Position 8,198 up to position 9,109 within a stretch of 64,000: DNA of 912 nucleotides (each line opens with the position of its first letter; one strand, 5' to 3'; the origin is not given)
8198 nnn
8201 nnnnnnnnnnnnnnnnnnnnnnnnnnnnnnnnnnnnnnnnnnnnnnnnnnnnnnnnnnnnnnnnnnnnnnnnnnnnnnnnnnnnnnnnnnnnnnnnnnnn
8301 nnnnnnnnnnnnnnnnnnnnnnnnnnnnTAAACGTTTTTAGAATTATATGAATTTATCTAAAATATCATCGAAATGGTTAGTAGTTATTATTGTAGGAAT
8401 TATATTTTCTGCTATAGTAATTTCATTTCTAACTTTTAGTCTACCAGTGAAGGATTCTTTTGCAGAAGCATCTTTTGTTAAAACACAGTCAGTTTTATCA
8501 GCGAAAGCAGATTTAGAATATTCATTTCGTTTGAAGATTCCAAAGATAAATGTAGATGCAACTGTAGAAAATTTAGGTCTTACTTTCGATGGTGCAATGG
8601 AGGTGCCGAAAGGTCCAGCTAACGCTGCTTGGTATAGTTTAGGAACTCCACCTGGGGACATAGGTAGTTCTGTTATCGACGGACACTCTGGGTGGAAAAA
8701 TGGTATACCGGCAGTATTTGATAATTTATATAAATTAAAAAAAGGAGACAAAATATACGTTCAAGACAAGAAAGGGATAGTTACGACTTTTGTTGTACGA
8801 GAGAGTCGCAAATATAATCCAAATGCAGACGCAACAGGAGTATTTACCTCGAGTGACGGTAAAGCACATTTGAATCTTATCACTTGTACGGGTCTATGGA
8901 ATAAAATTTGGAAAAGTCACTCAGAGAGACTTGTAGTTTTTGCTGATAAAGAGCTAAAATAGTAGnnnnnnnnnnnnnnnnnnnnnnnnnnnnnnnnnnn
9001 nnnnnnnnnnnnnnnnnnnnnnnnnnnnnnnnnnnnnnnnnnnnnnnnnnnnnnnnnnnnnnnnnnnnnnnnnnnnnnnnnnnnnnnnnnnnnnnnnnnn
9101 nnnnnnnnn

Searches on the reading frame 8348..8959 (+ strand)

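Call 54: search_protein_families(library=ncbifam, proteins=[window:8348-8959:+], max_evalue=0.01)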
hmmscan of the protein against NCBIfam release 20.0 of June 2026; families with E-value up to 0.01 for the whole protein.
window:8348-8959:+ (204 aa): 7 families
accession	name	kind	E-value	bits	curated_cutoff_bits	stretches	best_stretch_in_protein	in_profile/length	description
NF033748.1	class_F_sortase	subfamily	4.8e-32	110.7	166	1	59-200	11-153/155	class F sortase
NF033745.1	class_C_sortase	subfamily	3.3e-09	36.8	160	1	61-197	95-216/220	class C sortase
TIGR01076.1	sortase_fam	subfamily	3.8e-09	36.4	39.35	1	62-197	3-123/136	sortase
NF033747.1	class_E_sortase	subfamily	2.8e-07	30.6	160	1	60-200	72-204/211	class E sortase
TIGR03784.1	marine_sortase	equivalog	5.8e-05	22.8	158.25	1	99-198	84-173/174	class GN sortase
NF058671.1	sortase_SrtD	exception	0.00059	19.5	140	1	96-180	94-168/187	class D sortase, LPxTATN-specific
NF033746.1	class_D_sortase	subfamily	0.0025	17.6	165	1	95-181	39-115/135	class D sortase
